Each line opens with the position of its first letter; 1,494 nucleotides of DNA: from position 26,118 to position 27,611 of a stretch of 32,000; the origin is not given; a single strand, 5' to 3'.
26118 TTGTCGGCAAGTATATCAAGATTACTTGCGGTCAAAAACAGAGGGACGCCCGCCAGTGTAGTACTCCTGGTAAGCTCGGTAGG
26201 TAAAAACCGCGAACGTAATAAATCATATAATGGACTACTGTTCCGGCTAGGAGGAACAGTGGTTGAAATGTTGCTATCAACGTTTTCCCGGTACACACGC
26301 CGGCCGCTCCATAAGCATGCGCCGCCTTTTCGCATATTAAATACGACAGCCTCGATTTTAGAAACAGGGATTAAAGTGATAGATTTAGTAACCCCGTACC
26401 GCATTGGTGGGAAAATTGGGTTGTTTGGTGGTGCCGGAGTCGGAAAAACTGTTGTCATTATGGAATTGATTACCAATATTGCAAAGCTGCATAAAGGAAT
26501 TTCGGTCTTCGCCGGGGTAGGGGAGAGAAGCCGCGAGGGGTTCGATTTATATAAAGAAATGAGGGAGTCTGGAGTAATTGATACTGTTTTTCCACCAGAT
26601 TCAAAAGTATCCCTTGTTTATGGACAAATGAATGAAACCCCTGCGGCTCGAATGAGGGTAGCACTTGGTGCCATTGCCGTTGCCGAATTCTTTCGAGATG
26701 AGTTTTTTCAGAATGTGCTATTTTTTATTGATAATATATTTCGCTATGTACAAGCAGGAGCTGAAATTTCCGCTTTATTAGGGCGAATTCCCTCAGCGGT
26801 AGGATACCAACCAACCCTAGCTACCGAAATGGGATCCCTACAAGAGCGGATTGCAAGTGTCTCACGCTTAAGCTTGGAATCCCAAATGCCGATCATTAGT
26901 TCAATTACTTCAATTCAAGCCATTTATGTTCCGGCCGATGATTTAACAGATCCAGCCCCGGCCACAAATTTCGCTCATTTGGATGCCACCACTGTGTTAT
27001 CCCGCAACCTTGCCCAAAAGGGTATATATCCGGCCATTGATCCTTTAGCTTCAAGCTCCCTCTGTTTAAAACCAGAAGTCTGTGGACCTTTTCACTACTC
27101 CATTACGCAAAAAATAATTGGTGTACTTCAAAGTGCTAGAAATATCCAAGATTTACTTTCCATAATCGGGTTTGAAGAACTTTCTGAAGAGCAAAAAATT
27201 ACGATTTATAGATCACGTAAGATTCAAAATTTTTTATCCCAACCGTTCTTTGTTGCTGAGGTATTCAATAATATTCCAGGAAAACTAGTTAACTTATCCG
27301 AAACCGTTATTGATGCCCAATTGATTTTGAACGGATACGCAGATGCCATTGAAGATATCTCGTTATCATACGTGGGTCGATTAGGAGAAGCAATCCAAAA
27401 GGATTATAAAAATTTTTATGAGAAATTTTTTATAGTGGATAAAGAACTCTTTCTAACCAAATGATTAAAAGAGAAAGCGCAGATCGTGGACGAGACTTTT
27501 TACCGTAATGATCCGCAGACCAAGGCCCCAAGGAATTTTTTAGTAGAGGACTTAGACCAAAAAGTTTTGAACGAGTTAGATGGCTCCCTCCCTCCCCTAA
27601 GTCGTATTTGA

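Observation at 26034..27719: atpB is present only as a C-terminal fragment and carries an ~85-100 residue tail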

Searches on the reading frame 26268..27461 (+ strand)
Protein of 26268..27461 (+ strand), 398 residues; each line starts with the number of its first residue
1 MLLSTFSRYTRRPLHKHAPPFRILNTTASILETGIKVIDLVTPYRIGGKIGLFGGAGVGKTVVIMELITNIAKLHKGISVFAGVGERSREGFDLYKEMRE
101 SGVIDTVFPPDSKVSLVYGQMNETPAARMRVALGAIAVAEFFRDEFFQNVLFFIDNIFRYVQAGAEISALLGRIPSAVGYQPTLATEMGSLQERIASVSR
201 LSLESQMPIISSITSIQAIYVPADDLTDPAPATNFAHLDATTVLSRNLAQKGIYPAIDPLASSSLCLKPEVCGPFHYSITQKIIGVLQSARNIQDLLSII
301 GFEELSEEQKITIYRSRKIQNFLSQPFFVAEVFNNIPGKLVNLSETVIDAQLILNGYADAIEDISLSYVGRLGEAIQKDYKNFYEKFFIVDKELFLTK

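Call 76: search_solved_structures(query=window:26268-27461:+, max_evalue=1e-100, show_alignments=1)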
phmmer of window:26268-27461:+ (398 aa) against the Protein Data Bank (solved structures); distinct sequences matched with E-value up to 1e-100: 57.
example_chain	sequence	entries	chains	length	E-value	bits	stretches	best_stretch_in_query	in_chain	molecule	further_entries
6fkf_B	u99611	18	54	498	7.5e-146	489.4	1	9-378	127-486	ATP synthase subunit beta, chloroplastic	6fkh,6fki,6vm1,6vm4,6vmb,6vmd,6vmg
1fx0_B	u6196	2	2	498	3.9e-145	487.1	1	9-378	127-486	ATP SYNTHASE BETA CHAIN | ATPase beta subunit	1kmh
22vl_E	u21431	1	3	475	6.3e-143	479.8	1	12-378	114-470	ATP synthase subunit beta, chloroplastic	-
4b2q_E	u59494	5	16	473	4.6e-136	457.2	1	10-379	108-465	ATP SYNTHASE SUBUNIT BETA, MITOCHONDRIAL | ATP synthase subunit beta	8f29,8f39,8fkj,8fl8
2hld_D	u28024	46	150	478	4.7e-136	457.2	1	10-379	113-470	ATP synthase beta chain, mitochondrial | ATP SYNTHASE SUBUNIT BETA, MITOCHONDRIAL | ATP synthase subunit beta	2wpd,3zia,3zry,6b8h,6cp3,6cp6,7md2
3fks_D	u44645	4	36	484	4.9e-136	457.1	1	10-379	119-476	ATP synthase subunit beta, mitochondrial | ATP synthase subunit beta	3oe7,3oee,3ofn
8f2k_D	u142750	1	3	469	5e-136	457.1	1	10-379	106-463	ATP synthase subunit beta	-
4b2q_D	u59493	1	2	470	5.4e-136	457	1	10-378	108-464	ATP SYNTHASE SUBUNIT BETA, MITOCHONDRIAL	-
2xok_D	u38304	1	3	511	5.8e-136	456.9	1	10-379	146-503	ATP SYNTHASE SUBUNIT BETA, MITOCHONDRIAL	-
3oeh_D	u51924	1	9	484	2.4e-135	454.9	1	10-379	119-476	ATP synthase subunit beta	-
5fl7_D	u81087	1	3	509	1.1e-134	452.6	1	12-381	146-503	ATP SYNTHASE SUBUNIT BETA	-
8h9e_E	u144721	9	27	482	4.4e-134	450.7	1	12-380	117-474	ATP synthase subunit beta, mitochondrial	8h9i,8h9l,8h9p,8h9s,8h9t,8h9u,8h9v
6rd4_X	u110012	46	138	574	8.4e-134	449.8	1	14-379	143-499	ATP synthase subunit beta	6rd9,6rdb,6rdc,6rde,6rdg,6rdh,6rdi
1mab_B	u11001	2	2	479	1.2e-133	449.3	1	12-380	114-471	PROTEIN (F1-ATPASE BETA CHAIN) | ATP synthase beta chain, mitochondrial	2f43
9b0x_D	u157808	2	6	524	3.2e-133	447.9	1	13-379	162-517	ATP synthase subunit beta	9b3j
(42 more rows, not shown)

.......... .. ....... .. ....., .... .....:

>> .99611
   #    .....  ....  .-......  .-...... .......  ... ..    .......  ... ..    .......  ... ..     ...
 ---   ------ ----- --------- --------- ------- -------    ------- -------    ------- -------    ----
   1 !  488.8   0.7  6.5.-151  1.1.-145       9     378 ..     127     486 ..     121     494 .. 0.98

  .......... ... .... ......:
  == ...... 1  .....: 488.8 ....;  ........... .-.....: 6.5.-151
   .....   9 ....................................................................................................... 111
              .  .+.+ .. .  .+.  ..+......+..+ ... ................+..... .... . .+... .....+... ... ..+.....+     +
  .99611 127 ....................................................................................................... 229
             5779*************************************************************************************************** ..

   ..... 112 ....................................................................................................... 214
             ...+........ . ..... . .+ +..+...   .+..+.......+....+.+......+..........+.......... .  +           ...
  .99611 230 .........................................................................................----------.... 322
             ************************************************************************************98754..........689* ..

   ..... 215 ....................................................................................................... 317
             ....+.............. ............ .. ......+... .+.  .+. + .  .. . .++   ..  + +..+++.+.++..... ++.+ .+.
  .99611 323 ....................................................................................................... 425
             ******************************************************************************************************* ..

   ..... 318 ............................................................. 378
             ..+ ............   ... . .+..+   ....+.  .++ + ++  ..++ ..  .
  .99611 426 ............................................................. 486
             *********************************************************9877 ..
